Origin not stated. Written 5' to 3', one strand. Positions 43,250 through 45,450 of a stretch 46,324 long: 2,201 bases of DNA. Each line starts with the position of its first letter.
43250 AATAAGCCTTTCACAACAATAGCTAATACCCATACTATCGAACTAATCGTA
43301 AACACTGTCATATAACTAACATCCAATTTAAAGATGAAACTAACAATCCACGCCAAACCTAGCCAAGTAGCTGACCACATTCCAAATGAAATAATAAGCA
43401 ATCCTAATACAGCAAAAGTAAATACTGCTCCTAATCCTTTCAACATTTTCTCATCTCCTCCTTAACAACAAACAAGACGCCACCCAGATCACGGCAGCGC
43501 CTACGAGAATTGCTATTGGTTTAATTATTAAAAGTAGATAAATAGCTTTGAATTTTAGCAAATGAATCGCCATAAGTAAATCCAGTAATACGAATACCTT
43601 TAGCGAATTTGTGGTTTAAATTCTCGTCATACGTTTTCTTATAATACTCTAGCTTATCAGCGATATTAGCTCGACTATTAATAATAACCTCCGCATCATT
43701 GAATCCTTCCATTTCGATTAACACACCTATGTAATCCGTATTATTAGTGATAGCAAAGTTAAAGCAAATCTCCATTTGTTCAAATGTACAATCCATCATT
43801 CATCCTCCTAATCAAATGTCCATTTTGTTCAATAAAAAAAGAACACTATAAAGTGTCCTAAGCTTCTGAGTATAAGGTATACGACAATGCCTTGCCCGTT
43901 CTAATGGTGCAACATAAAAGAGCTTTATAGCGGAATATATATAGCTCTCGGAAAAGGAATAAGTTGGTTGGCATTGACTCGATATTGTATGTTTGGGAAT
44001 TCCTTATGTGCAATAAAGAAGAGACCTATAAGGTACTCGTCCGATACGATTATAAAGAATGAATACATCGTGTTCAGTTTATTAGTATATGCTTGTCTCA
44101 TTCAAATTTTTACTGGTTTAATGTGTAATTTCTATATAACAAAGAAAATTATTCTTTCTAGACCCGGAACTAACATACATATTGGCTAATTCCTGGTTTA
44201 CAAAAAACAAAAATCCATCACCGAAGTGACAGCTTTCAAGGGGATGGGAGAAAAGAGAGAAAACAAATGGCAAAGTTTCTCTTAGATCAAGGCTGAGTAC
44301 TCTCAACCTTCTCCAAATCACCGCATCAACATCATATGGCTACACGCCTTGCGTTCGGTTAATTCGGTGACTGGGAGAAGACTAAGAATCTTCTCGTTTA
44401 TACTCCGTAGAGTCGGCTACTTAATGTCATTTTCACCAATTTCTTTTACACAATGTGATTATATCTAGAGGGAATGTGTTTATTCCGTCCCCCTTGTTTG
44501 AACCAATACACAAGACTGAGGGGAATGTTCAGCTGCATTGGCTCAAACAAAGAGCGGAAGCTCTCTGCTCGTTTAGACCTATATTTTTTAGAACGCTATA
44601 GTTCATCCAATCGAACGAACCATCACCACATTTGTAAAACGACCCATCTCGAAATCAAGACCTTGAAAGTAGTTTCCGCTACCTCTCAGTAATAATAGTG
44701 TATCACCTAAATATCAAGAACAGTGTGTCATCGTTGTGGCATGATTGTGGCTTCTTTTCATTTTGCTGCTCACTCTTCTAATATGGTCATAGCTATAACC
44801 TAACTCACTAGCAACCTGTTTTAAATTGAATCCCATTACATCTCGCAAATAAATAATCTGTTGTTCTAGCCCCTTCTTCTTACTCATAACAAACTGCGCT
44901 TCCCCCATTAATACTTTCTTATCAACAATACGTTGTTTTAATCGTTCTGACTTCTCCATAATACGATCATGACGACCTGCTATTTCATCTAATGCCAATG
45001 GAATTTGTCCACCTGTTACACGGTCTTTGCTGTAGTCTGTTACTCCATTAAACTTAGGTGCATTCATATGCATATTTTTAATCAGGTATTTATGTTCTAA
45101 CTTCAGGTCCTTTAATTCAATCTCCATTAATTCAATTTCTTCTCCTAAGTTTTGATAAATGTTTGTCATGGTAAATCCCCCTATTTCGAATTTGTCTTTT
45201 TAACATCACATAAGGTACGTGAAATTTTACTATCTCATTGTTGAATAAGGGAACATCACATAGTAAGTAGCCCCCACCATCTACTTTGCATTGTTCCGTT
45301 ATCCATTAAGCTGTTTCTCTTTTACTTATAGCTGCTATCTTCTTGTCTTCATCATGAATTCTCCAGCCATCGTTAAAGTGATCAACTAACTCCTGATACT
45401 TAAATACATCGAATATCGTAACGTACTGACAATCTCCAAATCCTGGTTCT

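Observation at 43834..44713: ~0.85-kb ORF-free, minus-strand-specific structured region between the late regulator and the late genes: candidate large non-coding RNA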

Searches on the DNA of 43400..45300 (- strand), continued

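Call 16: get_annotated_region(hit=H21, flank=2500)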
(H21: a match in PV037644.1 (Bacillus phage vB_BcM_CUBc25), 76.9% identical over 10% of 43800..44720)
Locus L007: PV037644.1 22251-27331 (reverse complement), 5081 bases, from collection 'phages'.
description: Bacillus phage vB_BcM_CUBc25, complete genome.
organism: Bacillus phage vB_BcM_CUBc25 (NCBI taxid 3401961)
taxonomy: Viruses; Duplodnaviria; Heunggongvirae; Uroviricota; Caudoviricetes
host: Bacillus cereus; source: food; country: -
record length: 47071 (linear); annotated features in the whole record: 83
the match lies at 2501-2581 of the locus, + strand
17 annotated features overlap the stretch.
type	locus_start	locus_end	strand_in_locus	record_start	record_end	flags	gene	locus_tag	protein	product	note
CDS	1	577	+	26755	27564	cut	-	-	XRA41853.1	site-specific DNA methylase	-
CDS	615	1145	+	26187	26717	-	-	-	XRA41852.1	recombination protein RecU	-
CDS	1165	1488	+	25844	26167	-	-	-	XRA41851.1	hypothetical protein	-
CDS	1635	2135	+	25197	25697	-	-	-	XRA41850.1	RNA polymerase sigma-70 factor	-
CDS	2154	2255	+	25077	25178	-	-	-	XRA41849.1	hypothetical protein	-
CDS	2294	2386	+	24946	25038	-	-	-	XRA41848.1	hypothetical protein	-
CDS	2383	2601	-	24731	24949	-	-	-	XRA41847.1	hypothetical protein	-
CDS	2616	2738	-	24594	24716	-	-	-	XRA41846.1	hypothetical protein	-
CDS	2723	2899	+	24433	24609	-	-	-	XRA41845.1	hypothetical protein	-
CDS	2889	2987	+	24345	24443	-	-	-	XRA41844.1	hypothetical protein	-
CDS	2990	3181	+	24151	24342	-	-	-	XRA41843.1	hypothetical protein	-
CDS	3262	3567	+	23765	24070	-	-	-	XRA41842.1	hypothetical protein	-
CDS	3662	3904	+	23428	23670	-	-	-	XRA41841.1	hypothetical protein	-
CDS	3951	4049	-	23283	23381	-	-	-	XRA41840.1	hypothetical protein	-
CDS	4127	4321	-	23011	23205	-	-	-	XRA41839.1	hypothetical protein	-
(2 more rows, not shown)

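Call 28: search_rna_families(sources=[L001, L002, L003, L005, L007], threshold=evalue, max_evalue=1)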
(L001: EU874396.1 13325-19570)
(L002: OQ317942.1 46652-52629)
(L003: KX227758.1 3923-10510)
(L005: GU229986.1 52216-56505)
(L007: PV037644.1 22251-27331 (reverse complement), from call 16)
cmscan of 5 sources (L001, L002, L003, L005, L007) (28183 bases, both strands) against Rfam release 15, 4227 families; matches with E-value up to 1: 4.
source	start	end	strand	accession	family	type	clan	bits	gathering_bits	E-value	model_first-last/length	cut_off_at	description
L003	3337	3399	+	RF03075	DUF3800-VIII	Gene; sRNA;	-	60.4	40.2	3.2e-09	1-64/64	no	DUF3800-VIII RNA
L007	2593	2701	+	RF01820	RsaE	Gene; sRNA;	-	45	79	0.00018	1-112/112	no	RNA Staph. aureus E (RoxS)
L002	2950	3014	+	RF03789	MIR5269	Gene; miRNA;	-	27.4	60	0.38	1-80/80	no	MIR5269 microRNA precursor family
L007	2595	2705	-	RF00516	ylbH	Cis-reg; leader;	-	26.2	50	0.077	1-122/122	no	ylbH leader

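Call 29: search_rna_families(source=L007, start=2450, end=2800, threshold=evalue, max_evalue=1, show_alignments=2)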
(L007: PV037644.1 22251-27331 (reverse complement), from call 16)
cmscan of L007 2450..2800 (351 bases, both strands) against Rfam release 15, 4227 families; matches with E-value up to 1: 4.
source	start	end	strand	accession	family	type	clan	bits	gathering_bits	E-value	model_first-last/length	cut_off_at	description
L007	2593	2701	+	RF01820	RsaE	Gene; sRNA;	-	45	79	2.2e-06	1-112/112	no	RNA Staph. aureus E (RoxS)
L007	2595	2705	-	RF00516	ylbH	Cis-reg; leader;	-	26.2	50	0.00097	1-122/122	no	ylbH leader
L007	2648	2707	+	RF02074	STnc240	Gene; sRNA;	-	25.7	55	0.094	1-77/77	no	Enterobacterial sRNA STnc240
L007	2634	2722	+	RF00632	sxy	Cis-reg;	-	21.8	70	0.19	1-104/104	no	sxy 5' UTR element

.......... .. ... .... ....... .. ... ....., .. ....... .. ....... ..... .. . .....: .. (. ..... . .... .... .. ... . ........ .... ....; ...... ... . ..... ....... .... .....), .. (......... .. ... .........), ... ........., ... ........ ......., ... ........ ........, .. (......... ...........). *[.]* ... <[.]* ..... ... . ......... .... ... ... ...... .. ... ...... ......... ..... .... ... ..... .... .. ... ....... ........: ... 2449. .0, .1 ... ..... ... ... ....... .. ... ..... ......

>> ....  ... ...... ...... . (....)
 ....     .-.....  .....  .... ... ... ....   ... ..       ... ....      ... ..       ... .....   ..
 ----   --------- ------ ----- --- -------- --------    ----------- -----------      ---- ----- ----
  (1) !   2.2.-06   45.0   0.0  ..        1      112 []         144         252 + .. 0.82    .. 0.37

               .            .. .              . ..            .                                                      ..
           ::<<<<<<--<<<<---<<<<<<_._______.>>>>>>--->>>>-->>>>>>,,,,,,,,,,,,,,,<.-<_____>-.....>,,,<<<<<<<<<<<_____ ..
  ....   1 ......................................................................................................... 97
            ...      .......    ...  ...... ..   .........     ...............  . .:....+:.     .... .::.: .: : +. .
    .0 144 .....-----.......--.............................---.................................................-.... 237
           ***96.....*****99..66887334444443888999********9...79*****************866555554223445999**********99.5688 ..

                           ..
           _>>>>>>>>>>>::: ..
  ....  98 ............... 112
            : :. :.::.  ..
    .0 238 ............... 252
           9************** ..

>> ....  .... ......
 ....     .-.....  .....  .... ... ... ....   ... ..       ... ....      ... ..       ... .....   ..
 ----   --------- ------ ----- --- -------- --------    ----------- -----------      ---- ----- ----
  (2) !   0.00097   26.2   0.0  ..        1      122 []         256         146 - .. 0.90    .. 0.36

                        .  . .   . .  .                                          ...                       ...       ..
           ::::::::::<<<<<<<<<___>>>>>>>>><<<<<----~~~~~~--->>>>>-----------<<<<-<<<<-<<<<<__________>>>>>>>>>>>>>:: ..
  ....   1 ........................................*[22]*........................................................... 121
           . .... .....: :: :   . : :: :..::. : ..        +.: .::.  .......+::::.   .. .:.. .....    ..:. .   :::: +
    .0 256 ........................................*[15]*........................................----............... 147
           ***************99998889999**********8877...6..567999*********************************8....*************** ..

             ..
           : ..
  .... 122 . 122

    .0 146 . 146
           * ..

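Call 30: search_rna_families(source=window, start=44150, end=44350, threshold=evalue, max_evalue=10, show_alignments=3)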
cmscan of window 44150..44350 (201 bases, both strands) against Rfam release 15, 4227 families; matches with E-value up to 10: 5.
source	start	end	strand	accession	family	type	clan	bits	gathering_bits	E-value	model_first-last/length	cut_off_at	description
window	44200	44285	+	RF00516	ylbH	Cis-reg; leader;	-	15.6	50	0.27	1-122/122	no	ylbH leader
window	44211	44241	-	RF01366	CRISPR-DR53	Gene; CRISPR;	-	15.3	45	2.5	1-37/37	no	CRISPR RNA direct repeat element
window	44202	44315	-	RF01772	rnk_pseudo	Cis-reg; leader;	-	14.5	55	3.5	1-108/108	no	Pseudomonas rnk leader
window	44150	44220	-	RF03590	mir-2009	Gene; miRNA;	-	13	90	5.3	1-72/83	3'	mir-2009 microRNA precursor family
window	44175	44313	+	RF00003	U1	Gene; snRNA; splicing;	CL00005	9.6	69.5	2.3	1-166/166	no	U1 spliceosomal RNA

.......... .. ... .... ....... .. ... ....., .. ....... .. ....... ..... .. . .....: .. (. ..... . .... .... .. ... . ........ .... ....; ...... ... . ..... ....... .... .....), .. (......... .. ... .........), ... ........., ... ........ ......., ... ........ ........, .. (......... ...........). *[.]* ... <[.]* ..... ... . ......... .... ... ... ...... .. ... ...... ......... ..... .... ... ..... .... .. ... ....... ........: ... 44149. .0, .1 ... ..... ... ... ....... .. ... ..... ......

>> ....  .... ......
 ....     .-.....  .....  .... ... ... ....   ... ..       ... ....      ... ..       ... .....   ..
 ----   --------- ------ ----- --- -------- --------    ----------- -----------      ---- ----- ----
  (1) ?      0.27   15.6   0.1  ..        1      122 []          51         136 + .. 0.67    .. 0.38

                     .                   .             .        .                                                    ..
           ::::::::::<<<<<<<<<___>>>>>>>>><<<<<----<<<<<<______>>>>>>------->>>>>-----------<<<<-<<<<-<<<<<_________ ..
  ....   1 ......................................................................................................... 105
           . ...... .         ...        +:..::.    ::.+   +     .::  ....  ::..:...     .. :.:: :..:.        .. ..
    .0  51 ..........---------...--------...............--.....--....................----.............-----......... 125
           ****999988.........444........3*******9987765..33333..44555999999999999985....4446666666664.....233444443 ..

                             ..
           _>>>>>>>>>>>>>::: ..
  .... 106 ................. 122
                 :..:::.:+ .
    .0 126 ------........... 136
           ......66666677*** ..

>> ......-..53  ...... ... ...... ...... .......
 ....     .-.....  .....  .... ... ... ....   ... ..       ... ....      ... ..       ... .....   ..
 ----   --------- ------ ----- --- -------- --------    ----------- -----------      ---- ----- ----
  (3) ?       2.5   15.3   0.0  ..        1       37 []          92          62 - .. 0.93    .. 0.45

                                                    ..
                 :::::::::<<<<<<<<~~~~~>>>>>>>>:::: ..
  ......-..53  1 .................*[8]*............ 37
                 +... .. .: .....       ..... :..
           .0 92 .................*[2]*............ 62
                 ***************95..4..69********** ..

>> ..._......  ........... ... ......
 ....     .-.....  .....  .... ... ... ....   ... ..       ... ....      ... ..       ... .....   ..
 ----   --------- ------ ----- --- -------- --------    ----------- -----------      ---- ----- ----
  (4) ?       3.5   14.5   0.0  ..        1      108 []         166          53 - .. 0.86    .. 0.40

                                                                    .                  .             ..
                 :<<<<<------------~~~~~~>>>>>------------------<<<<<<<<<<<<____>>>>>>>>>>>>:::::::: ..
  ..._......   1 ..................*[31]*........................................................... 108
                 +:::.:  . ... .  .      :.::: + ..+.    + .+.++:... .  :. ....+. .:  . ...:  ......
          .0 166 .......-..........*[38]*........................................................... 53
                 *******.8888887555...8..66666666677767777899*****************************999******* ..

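Call 68: search_rna_families(source=L001, start=2290, end=2730, threshold=evalue, max_evalue=10, show_alignments=2)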
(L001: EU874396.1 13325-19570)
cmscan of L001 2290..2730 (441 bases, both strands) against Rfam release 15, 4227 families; matches with E-value up to 10: 0.
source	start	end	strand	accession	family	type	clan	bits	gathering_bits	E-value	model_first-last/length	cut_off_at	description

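Call 73: build_rna_model(alignment_id=A3, structure=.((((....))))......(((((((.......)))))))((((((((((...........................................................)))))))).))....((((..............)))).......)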
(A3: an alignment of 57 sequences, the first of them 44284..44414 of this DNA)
Model R1 built from alignment A3 (57 sequences, 153 columns); structure: as given.
model positions 134; base pairs 25; branch points 3; effective number of sequences 1.28; information 0.59 bits per position. Calibrated on 0.2 Mb of random sequence (short: E-values are rough).
structure used (alignment columns):
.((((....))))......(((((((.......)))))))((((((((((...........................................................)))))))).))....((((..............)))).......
